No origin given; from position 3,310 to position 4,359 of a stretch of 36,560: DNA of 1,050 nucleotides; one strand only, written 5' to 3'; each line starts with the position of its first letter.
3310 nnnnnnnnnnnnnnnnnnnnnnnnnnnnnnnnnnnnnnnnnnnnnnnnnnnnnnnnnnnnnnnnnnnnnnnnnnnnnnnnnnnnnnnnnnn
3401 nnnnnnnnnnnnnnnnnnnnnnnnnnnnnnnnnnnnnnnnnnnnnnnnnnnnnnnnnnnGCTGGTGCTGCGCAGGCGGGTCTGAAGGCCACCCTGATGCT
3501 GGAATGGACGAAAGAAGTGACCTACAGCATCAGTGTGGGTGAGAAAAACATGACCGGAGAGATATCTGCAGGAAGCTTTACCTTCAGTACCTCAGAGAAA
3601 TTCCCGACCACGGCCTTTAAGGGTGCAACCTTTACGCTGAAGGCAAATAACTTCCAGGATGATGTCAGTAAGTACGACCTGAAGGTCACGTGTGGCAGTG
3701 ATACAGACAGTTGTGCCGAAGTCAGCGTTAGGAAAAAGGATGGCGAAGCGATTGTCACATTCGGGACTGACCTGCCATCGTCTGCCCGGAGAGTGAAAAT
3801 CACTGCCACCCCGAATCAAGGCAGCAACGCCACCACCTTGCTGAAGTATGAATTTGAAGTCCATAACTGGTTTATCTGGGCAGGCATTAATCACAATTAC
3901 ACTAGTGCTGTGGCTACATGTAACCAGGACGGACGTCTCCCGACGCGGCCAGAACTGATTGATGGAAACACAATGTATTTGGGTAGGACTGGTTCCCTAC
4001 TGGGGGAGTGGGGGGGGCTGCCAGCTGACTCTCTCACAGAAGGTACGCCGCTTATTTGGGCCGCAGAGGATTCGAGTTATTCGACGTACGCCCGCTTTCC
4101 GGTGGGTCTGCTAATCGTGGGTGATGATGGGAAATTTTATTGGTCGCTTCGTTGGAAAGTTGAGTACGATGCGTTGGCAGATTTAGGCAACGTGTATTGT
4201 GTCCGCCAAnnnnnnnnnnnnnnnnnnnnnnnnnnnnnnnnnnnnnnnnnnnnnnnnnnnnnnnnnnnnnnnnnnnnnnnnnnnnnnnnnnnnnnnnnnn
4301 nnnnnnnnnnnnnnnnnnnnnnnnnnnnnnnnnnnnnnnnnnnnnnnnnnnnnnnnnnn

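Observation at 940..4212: Mosaic intimin/invasin-family adhesin with a compositionally distinct C-terminal receptor-binding end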

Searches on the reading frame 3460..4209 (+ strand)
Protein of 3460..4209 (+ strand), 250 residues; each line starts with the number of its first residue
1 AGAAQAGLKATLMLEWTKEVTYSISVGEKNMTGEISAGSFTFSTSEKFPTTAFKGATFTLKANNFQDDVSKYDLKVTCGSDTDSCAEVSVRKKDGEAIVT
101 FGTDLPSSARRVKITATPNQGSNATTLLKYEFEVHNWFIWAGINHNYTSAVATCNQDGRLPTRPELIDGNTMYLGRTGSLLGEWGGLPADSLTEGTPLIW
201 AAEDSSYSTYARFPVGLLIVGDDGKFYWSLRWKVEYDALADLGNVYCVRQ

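Call 23: search_solved_structures(query=window:3460-4209:+, max_evalue=1, show_alignments=3)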
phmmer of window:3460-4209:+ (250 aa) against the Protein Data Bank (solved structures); distinct sequences matched with E-value up to 1: 2.
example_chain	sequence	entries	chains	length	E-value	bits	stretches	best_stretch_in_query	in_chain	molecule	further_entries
1cwv_A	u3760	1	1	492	0.011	18.4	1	31-205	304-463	INVASIN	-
8x6u_A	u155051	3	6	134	0.5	13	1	202-231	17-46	EfCDA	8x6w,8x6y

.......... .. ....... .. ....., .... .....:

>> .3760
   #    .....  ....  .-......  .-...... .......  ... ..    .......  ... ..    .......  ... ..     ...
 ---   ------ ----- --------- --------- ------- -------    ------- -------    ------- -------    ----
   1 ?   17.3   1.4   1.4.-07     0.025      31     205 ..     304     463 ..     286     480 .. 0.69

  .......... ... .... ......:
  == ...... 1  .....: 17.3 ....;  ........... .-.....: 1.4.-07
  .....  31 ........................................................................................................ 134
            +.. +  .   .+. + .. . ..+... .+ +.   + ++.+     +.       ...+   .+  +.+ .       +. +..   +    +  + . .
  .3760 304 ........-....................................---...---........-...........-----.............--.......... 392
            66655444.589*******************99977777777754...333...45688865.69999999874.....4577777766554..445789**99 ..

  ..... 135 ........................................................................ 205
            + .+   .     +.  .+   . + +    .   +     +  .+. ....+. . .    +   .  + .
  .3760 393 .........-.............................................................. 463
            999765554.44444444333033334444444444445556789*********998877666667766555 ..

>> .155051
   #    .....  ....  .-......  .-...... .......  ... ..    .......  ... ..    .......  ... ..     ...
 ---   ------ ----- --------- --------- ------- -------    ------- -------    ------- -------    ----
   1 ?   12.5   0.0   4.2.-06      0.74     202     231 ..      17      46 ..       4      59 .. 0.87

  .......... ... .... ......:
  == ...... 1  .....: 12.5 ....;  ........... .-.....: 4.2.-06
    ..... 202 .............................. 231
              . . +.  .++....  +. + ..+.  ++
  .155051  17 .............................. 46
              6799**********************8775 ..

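Call 27: search_protein_representatives(protein=window:3520-4209:+)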
Query: 230 residues. Proteins with E-value up to 0.001 (for the whole library): 58; up to 1e-10: 11; up to 1e-30: 1. The best 58 are listed.
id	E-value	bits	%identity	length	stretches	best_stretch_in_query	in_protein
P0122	3.5e-104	363.8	98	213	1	1-166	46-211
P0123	6.7e-29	117.5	53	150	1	79-194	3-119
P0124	2.8e-26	108.9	46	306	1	1-184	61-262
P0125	1.5e-24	103.2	38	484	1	1-193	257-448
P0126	3.3e-24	102.1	33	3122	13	25-130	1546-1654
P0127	7.7e-20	87.8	32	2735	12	3-119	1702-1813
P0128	1.7e-19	86.7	44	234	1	9-177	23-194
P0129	4.9e-18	81.9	46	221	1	9-171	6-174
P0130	1.6e-13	67.1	34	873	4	16-193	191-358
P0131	4.9e-12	62.3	37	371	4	9-120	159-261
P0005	1.3e-11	60.9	39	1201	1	2-165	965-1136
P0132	1.9e-09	53.8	36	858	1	6-181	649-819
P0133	1.0e-08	51.4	31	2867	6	22-134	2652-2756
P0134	2.4e-08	50.2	34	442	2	15-167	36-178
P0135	2.3e-07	47.0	39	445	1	13-207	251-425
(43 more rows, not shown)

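Call 39: search_protein_families(library=pfam, proteins=[window:3496-4209:+], max_evalue=0.1)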
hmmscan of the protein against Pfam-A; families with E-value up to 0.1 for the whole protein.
window:3496-4209:+ (238 aa): 2 families
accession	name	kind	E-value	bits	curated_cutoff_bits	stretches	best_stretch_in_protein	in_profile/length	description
PF03436.18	DUF281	-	0.012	16.5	25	0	62-96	6-41/55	Domain of unknown function (DUF281)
PF07588.17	DUF1554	-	0.027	14.7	27.5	1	102-144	77-118/136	Protein of unknown function (DUF1554)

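Call 40: predict_structure(alignment_id=A1)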
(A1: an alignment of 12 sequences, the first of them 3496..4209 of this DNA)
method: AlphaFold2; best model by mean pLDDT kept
length: 238 residues; sequences in the alignment: 12
mean_pLDDT: 78.9   pTM: 0.77
mean pLDDT of the five models: 78.9, 76.5, 75.6, 71.2, 68.1
residues with pLDDT >= 90: 78; 70-90: 98; 50-70: 41; < 50: 21
segments of 3 or more residues with pLDDT < 50: 205-209, 212-222
pLDDT, mean of each block of 10 residues (from residue 1): 62 78 90 90 93 91 88 91 94 83 91 91 90 82 87 74 81 67 66 71 51 45 52 84
secondary structure, 60 per line:
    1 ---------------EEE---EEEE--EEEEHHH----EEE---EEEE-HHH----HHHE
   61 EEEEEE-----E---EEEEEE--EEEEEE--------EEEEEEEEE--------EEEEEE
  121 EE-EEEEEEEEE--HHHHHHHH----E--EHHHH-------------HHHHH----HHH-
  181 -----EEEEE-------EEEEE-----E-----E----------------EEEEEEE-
elements in order: E16-18 E22-25 E28-31 E39-41 E45-48 E60-66 E76-81 E84-89 E98-106 E115-122 E124-132 H135-142 H151-154 H168-172 E186-190 E198-202 E231-237

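Call 42: fold_search(model_id=the predicted structure, library=pdb)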
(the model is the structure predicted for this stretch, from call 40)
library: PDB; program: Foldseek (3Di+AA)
matches with E <= 10: 1863; with E <= 0.001: 0
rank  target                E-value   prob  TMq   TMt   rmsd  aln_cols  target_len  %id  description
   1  6sdb_C                2.0e-03  1.00  0.26  0.54   3.8        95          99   16  Chimeric titin Z1Z2 functionalized with a KLER exogenous peptide from decorin (released 2019-09-18)
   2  3cnk_A                3.0e-03  0.98  0.20  0.44   7.3        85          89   13  Crystal Structure of the dimerization domain of human filamin A (released 2009-02-10)
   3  6sdb_B                3.1e-03  1.00  0.28  0.33   5.6       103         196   14  Chimeric titin Z1Z2 functionalized with a KLER exogenous peptide from decorin (released 2019-09-18)
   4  5llk                  3.3e-03  0.99  0.24  0.25   6.4       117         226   11  Crystal structure of human alpha-dystroglycan (released 2017-07-12)
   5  6sdb_E                6.7e-03  0.99  0.27  0.32   4.9       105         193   15  Chimeric titin Z1Z2 functionalized with a KLER exogenous peptide from decorin (released 2019-09-18)
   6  6sdb_A                1.0e-02  0.94  0.26  0.30  11.5       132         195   17  Chimeric titin Z1Z2 functionalized with a KLER exogenous peptide from decorin (released 2019-09-18)
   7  8pa0_A                1.1e-02  0.90  0.19  0.38   6.8        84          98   17  cvHsp (HspB7) C131S alpha-crystallin domain - filamin C (FLNC) domain 24 complex (released 2024-10-16)
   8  1ix2_A                1.5e-02  0.87  0.22  0.40   6.6        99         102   19  Crystal Structure of Selenomethionine PcoC, a Copper Resistance Protein from Escherichia coli (released 2002-11-27)
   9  1v05                  1.5e-02  0.85  0.19  0.37   6.6        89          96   19  Dimerization of human Filamin C: crystal structure of the domain 24 (released 2004-11-17)
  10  3b43                  1.6e-02  0.38  0.23  0.11  15.1       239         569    8  I-band fragment I65-I70 from titin (released 2008-01-22)
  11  8jkf_L                2.0e-02  0.98  0.26  0.50   4.5       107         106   13  CryoEM structure of sNS1 complexed with Fab 3G2 (released 2024-12-11)
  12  2yd6                  2.1e-02  0.92  0.22  0.26   5.1        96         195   12  Crystal structure of the N-terminal Ig1-2 module of Human Receptor Protein Tyrosine Phosphatase Delta (released 2011-04-13)
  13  1lyq_B                2.2e-02  0.96  0.25  0.48   4.4        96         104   16  Crystal Structure of PcoC, a Methionine Rich Copper Resistance Protein from Escherichia coli (released 2002-11-27)
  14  5icu                  2.5e-02  0.93  0.24  0.46   4.5        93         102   13  The crystal structure of CopC from Methylosinus trichosporium OB3b (released 2016-04-06)
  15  7ahs_B                2.7e-02  0.95  0.23  0.21   4.5        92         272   14  titin-N2A Ig81-Ig83 (released 2021-03-24)
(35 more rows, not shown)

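Call 70: find_encoding_contigs(protein=P0123, flank=4000, max_places=2)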
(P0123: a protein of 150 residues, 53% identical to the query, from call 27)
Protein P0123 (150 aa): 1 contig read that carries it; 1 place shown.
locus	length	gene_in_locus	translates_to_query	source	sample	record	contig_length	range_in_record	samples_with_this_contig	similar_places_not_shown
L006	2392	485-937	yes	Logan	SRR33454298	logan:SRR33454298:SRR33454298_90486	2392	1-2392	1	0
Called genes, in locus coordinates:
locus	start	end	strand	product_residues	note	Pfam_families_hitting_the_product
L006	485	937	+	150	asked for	-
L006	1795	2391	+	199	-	?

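Call 71: find_encoding_contigs(protein=P0124, flank=4000, max_places=2)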
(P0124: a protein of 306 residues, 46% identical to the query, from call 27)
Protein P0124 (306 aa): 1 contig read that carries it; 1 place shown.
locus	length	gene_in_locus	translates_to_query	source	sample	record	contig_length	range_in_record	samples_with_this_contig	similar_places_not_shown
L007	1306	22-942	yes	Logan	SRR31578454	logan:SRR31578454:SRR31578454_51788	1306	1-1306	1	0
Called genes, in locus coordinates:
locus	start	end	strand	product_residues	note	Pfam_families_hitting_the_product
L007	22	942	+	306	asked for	-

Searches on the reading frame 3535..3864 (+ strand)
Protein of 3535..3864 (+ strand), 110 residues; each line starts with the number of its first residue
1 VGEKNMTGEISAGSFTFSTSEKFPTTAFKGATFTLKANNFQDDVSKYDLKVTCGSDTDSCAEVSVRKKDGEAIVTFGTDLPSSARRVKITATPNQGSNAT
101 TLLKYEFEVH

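Call 52: search_protein_families(library=pfam, proteins=[window:3535-3864:+], max_evalue=1)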
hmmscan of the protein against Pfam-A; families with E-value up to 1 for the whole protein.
window:3535-3864:+ (110 aa): 3 families
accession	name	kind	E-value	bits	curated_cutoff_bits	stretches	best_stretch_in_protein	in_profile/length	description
PF21764.3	Invasin_D4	-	0.031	15.2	27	1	16-91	9-74/88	Invasin, domain 4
PF18957.6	RibLong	-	0.053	14.8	27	1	25-103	11-88/93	Long Rib domain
PF24328.1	DUF7498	-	0.15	13.2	27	1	29-90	12-76/97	Domain of unknown function (DUF7498)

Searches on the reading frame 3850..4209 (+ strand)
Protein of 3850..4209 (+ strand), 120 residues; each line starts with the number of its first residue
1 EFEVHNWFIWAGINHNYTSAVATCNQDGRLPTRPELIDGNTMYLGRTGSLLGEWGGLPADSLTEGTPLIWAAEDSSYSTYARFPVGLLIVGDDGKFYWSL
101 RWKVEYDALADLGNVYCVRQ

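Call 52: search_protein_families(library=pfam, proteins=[window:3850-4209:+], max_evalue=1)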
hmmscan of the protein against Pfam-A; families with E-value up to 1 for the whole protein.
window:3850-4209:+ (120 aa): 0 families
